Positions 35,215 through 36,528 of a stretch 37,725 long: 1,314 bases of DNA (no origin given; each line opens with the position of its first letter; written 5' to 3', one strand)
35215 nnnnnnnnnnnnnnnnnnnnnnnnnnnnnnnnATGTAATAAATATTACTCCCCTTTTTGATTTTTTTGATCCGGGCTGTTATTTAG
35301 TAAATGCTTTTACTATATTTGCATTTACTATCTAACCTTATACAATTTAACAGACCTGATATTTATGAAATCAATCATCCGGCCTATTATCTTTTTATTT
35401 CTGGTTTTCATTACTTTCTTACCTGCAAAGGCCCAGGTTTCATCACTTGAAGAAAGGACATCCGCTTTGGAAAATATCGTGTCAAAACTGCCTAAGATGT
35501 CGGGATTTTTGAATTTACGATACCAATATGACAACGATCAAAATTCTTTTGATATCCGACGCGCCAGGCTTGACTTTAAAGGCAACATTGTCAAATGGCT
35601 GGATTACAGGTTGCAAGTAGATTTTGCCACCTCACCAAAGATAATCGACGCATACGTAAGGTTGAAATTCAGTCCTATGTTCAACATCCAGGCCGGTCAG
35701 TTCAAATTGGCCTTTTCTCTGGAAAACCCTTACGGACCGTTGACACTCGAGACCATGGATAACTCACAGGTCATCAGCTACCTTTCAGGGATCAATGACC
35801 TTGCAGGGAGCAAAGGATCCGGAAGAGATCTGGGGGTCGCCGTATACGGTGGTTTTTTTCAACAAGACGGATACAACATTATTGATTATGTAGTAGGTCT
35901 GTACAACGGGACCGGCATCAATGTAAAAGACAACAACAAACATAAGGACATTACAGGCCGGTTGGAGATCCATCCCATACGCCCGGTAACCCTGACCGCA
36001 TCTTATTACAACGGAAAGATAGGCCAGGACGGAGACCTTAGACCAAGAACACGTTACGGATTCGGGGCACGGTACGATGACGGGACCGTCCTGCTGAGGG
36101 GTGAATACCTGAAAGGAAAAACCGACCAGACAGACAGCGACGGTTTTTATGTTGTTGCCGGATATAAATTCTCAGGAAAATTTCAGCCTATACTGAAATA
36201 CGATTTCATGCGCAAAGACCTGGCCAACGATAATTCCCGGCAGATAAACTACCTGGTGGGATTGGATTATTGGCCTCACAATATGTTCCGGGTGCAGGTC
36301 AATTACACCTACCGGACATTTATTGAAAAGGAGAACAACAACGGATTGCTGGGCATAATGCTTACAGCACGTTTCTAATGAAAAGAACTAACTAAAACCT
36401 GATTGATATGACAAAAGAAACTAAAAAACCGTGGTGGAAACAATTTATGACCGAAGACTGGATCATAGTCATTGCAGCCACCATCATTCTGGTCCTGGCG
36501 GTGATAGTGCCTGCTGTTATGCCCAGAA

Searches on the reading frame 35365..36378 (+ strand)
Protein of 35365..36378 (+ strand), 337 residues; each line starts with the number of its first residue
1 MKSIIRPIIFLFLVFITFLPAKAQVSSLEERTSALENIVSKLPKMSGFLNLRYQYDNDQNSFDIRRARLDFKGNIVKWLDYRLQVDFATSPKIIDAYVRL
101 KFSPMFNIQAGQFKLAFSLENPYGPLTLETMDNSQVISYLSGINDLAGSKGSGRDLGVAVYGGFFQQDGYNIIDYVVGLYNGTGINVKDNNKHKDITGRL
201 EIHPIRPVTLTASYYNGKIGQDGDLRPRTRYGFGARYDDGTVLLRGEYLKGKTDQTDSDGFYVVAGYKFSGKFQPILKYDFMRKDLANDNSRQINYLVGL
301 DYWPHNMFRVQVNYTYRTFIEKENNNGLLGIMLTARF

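Call 28: search_protein_families(library=pfam, proteins=[window:35365-36378:+], max_evalue=0.00001)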
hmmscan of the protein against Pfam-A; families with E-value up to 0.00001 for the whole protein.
window:35365-36378:+ (337 aa): 2 families
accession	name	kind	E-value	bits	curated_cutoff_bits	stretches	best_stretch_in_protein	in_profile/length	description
PF07396.17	Porin_O_P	-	2e-16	60.7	20.9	1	54-326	17-353/370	Phosphate-selective porin O and P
PF13609.12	Porin_4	-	1.3e-06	28.8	27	1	99-319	51-273/310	Gram-negative porin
